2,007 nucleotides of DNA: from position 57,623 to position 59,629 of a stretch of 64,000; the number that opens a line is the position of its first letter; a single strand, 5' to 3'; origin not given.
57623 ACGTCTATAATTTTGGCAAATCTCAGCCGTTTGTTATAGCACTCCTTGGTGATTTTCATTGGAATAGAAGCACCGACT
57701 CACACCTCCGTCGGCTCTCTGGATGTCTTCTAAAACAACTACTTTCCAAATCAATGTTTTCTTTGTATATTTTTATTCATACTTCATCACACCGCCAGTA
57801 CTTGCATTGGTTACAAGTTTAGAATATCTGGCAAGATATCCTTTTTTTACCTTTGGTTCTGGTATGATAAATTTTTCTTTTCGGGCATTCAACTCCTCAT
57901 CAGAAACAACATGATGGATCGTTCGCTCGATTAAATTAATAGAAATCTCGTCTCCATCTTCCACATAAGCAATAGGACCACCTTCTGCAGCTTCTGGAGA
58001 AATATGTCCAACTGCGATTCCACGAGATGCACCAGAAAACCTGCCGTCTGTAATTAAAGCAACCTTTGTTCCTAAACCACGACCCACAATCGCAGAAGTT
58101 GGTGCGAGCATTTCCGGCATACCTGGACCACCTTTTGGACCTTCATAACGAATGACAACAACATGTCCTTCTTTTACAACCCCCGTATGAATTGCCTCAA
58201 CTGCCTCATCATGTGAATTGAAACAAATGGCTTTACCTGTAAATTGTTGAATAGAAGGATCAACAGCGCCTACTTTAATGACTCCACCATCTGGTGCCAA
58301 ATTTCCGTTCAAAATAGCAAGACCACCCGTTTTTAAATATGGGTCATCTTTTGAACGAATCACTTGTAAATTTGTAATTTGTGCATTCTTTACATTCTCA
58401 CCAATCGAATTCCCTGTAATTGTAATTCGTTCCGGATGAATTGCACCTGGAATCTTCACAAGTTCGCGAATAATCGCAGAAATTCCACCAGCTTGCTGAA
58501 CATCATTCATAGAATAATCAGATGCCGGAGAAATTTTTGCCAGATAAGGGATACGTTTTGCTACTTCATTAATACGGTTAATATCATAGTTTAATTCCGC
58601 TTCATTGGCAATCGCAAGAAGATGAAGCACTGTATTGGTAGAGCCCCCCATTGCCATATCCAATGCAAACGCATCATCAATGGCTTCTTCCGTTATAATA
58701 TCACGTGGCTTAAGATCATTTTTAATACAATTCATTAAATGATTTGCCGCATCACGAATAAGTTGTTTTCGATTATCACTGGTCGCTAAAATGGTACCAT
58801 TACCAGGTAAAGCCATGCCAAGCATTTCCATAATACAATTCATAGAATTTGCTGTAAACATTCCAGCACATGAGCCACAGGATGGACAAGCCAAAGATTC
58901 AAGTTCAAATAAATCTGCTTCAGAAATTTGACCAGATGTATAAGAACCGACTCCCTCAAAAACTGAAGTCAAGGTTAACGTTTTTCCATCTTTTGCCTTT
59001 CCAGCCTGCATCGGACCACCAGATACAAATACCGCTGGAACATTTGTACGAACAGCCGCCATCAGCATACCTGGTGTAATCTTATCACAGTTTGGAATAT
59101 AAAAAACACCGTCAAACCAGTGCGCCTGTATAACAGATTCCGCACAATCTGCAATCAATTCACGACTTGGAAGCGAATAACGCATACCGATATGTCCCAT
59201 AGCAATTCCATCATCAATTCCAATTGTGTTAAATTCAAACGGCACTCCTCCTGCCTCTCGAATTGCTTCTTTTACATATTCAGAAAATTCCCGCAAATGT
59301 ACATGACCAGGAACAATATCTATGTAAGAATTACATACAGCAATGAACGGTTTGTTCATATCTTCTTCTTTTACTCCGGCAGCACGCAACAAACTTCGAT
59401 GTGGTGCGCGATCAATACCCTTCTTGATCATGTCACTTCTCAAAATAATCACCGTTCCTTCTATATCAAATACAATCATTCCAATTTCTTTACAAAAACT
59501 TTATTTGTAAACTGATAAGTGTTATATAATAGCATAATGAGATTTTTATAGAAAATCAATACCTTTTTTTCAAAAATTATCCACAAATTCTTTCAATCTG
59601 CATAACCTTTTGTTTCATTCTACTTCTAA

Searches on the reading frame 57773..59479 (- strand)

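Call 65: search_protein_families(library=ncbifam, proteins=[window:57773-59479:-], max_evalue=1e-20)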
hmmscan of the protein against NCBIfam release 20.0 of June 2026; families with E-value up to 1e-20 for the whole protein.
window:57773-59479:- (568 aa): 8 families
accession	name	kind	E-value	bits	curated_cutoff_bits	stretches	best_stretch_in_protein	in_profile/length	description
NF002068.0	PRK00911.1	subfamily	1.8e-248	825.6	644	1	13-566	5-556/559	dihydroxy-acid dehydratase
TIGR00110.1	ilvD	equivalog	2.9e-241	801.8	618.15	1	26-566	1-542/543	dihydroxy-acid dehydratase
NF009103.0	PRK12448.1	equivalog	6.9e-196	652.1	710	2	13-370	4-368/616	dihydroxy-acid dehydratase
NF004784.0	PRK06131.1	subfamily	4.6e-136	454.5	539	1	20-566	19-561/576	dihydroxy-acid dehydratase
NF009559.0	PRK13016.1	equivalog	1.3e-125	419.8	882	1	20-564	19-560/578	L-arabinonate dehydratase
NF009560.0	PRK13017.1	subfamily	2.8e-122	408.9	684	1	32-566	33-576/595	dihydroxy-acid dehydratase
TIGR01196.1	edd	equivalog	1.2e-89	301.2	708.25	1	39-539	60-570/601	phosphogluconate dehydratase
TIGR03432.1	yjhG_yagF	hypoth_equivalog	8.3e-65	219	808.15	1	58-522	82-571/640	YjhG/YagF family D-xylonate dehydratase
